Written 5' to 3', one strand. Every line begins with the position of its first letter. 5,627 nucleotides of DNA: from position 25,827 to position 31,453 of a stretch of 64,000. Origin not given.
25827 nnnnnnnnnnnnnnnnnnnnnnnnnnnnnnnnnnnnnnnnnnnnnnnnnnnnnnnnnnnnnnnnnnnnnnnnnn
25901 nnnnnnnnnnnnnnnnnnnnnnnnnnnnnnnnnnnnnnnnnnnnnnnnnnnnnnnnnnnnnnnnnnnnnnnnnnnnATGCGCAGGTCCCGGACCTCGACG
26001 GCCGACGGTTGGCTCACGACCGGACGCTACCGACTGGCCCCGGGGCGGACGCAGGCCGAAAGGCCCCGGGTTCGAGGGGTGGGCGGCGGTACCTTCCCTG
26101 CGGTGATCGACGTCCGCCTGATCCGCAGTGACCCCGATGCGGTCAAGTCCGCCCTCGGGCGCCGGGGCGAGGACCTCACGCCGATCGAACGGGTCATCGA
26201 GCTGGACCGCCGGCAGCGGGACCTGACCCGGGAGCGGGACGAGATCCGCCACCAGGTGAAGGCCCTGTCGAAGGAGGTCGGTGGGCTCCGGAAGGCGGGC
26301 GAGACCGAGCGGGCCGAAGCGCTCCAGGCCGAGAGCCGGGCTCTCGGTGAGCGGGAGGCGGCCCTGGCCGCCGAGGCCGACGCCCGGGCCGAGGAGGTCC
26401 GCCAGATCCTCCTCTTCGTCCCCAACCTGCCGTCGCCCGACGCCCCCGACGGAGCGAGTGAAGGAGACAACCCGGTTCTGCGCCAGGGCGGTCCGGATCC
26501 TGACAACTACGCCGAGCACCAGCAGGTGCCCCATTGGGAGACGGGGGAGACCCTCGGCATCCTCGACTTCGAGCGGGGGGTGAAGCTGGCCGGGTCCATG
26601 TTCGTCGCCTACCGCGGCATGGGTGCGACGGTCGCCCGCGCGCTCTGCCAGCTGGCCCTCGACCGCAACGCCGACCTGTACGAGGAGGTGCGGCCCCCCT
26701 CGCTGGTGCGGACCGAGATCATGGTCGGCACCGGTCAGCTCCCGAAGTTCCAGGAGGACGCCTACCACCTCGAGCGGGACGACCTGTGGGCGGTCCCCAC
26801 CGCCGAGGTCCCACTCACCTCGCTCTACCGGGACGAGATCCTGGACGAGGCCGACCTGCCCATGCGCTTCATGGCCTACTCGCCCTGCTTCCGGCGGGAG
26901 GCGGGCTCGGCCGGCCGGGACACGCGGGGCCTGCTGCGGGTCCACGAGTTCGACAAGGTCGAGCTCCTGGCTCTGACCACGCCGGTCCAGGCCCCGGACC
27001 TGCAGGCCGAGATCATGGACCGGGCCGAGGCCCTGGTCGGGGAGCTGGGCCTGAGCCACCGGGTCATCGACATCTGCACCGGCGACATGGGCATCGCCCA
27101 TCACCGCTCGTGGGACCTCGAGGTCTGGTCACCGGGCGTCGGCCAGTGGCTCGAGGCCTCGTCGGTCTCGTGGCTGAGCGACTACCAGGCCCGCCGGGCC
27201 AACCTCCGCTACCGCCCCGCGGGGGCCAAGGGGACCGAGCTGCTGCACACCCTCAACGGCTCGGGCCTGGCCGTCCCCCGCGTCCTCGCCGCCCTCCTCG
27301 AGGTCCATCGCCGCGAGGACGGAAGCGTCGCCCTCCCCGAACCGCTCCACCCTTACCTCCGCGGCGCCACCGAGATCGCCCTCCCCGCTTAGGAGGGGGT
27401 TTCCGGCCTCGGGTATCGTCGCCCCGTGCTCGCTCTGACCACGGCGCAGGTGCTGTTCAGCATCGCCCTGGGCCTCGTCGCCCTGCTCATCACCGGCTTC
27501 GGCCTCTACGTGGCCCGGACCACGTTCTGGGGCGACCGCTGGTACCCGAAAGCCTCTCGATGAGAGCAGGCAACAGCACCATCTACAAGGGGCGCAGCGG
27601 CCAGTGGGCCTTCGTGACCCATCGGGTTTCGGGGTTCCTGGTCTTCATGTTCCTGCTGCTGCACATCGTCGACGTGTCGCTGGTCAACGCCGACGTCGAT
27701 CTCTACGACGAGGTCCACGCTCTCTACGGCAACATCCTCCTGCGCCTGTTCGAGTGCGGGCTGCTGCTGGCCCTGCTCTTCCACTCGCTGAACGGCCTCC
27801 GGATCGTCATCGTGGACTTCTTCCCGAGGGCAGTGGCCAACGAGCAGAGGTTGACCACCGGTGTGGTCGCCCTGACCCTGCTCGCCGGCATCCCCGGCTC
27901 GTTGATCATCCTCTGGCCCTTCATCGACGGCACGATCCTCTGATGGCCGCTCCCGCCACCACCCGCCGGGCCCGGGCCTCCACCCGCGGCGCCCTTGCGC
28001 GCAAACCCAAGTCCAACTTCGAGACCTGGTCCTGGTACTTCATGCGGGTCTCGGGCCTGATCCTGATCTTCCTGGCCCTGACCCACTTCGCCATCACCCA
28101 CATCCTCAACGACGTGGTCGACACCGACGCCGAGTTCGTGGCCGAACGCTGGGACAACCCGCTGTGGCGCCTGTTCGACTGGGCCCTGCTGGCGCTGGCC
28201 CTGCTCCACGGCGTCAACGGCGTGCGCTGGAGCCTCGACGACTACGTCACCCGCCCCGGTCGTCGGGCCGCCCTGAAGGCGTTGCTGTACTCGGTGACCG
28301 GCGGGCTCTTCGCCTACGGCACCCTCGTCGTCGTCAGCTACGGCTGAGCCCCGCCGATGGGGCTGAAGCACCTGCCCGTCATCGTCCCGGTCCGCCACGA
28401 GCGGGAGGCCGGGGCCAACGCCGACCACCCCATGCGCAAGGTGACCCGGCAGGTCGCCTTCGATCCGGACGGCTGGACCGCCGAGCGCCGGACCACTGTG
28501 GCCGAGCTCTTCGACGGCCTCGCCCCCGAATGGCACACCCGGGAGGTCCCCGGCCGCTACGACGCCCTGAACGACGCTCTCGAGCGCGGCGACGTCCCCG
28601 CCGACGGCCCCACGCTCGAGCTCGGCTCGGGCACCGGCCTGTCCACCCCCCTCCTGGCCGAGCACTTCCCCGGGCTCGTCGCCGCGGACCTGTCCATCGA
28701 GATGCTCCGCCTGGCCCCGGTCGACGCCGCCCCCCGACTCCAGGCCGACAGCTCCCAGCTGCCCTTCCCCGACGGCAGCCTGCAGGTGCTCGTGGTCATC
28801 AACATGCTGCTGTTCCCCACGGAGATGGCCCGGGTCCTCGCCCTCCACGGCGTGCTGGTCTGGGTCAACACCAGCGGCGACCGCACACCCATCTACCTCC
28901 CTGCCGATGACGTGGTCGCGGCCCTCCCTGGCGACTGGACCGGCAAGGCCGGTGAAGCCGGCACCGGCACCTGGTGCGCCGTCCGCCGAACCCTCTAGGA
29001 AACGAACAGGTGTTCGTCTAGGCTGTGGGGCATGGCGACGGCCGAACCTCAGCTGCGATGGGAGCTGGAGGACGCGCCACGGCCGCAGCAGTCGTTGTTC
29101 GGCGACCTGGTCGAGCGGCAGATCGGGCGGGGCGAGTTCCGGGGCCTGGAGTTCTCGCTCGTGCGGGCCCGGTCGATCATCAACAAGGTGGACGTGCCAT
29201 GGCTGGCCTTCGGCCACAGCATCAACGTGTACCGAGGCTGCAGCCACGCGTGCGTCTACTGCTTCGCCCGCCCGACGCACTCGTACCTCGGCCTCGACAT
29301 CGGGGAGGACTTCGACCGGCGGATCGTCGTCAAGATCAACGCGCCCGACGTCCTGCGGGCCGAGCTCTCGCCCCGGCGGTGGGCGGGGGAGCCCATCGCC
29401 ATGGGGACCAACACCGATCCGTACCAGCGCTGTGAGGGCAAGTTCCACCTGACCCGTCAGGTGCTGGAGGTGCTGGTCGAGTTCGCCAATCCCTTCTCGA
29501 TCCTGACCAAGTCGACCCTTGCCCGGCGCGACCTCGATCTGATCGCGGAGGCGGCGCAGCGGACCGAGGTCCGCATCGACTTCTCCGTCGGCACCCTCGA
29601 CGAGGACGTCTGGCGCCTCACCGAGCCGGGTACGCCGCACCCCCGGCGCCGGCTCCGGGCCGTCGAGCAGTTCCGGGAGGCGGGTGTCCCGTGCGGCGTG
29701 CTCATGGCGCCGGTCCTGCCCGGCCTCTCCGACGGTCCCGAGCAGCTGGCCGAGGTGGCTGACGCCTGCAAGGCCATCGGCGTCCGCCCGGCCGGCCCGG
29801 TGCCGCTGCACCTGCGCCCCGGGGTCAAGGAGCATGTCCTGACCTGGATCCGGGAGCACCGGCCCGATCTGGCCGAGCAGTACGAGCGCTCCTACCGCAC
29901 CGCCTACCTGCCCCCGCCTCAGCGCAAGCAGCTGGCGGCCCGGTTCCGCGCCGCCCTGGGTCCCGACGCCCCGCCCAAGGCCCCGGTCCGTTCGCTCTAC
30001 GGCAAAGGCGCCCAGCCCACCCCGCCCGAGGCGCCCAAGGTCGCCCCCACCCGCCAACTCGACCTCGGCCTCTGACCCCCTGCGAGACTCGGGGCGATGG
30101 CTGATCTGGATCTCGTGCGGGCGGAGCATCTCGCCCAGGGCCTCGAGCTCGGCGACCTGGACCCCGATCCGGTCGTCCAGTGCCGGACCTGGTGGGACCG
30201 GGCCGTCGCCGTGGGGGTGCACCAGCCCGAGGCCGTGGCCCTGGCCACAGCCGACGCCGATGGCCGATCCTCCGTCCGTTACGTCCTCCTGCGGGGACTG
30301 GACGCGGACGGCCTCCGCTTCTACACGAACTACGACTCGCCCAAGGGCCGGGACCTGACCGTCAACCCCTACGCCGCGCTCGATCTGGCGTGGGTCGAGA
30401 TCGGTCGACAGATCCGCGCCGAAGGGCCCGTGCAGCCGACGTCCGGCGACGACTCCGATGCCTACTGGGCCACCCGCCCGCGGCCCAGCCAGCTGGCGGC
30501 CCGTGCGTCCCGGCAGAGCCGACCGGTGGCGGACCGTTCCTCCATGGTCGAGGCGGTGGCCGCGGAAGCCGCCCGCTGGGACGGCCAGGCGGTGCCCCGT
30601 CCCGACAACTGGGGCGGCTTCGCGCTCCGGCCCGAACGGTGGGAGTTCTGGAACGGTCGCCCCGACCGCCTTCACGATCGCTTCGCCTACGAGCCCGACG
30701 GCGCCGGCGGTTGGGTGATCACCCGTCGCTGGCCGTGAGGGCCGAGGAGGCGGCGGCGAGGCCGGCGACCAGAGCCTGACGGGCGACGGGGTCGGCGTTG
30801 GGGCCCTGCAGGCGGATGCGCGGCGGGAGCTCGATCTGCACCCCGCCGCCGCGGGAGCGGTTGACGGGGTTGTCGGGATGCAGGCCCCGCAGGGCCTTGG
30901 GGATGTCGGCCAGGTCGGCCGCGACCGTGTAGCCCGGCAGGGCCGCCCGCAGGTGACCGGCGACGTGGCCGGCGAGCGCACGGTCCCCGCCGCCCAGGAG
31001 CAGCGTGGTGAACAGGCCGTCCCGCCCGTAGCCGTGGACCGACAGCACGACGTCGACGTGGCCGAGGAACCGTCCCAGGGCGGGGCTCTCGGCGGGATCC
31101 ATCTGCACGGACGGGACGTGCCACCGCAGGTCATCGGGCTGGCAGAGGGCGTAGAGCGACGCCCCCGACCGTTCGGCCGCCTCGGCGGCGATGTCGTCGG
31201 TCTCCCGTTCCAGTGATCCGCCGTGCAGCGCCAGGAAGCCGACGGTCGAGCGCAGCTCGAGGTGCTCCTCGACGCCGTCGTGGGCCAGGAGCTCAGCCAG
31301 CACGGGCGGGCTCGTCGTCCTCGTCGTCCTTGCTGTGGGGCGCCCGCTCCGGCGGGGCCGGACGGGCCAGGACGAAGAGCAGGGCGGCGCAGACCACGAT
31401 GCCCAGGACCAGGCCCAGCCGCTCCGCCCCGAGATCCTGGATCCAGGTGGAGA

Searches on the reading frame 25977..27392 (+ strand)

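Call 65: search_protein_families(library=pfam, proteins=[window:25977-27392:+], max_evalue=0.001)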
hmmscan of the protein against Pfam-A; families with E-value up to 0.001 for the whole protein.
window:25977-27392:+ (471 aa): 2 families
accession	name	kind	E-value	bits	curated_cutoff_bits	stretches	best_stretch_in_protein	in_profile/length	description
PF00587.30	tRNA-synt_2b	-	7.1e-31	108.1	29.3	1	268-444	9-179/179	tRNA synthetase class II core domain (G, H, P, S and T)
PF02403.27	Seryl_tRNA_N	-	5e-21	75.4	28.2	1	43-152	1-108/108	Seryl-tRNA synthetase N-terminal domain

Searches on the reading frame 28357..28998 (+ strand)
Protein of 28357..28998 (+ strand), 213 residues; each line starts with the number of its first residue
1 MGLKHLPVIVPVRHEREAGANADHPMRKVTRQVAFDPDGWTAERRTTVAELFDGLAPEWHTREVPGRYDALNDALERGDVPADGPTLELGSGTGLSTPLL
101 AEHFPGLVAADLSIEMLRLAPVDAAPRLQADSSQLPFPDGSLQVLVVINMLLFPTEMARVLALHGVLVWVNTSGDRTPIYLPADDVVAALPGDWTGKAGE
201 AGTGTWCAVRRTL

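Call 65: search_protein_families(library=pfam, proteins=[window:28357-28998:+], max_evalue=0.001)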
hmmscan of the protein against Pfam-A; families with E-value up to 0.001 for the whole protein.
window:28357-28998:+ (213 aa): 2 families
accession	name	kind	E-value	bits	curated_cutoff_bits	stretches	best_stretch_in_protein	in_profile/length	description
PF08241.18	Methyltransf_11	-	2e-08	35.2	21.2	1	87-161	1-80/95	Methyltransferase domain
PF13649.12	Methyltransf_25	-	2e-07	32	27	1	87-160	2-85/97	Methyltransferase domain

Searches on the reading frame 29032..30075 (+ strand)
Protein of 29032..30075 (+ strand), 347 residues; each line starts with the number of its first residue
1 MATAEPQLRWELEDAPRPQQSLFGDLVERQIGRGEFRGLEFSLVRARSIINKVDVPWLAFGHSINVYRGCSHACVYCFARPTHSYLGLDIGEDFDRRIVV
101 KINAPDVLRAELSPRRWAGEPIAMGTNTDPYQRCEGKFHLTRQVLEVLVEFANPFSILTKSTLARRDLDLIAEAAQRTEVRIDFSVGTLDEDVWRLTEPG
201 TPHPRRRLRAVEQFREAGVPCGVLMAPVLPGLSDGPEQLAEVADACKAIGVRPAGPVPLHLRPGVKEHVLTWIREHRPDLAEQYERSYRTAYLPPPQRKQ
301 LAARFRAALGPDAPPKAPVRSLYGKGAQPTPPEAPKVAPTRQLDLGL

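Call 65: search_protein_families(library=pfam, proteins=[window:29032-30075:+], max_evalue=0.001)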
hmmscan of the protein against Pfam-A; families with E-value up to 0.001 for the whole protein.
window:29032-30075:+ (347 aa): 1 family
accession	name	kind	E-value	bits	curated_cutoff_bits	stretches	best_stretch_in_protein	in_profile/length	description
PF04055.27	Radical_SAM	-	3.5e-15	57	29.5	1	64-241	1-164/166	Radical SAM superfamily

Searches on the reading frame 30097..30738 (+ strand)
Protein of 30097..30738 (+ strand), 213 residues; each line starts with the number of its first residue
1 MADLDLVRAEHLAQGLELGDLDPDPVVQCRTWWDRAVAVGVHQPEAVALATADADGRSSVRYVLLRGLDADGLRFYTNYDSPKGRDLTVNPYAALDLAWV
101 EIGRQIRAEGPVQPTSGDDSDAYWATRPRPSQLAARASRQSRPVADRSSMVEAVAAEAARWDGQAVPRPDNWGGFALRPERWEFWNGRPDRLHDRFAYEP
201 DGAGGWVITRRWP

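Call 65: search_protein_families(library=pfam, proteins=[window:30097-30738:+], max_evalue=0.001)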
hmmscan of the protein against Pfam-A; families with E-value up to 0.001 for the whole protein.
window:30097-30738:+ (213 aa): 2 families
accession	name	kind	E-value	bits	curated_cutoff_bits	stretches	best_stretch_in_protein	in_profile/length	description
PF01243.27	PNPOx_N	-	2.5e-19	70.2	28.1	1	39-151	7-110/120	Pyridoxamine 5'-phosphate oxidase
PF10590.14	PNP_phzG_C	-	1.5e-16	60.4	27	1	172-213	1-42/42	Pyridoxine 5'-phosphate oxidase C-terminal dimerisation region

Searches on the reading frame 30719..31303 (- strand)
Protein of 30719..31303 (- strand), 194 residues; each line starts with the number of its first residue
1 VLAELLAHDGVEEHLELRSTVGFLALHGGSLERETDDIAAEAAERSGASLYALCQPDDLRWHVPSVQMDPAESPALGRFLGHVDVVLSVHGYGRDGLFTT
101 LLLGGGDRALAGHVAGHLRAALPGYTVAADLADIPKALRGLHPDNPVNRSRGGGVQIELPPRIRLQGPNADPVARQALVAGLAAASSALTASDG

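Call 65: search_protein_families(library=pfam, proteins=[window:30719-31303:-], max_evalue=0.001)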
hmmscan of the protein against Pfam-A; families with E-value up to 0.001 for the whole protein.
window:30719-31303:- (194 aa): 1 family
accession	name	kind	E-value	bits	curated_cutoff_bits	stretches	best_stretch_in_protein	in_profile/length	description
PF05908.16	Gamma_PGA_hydro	-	2.5e-25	89.5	22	1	16-164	24-165/191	Poly-gamma-glutamate hydrolase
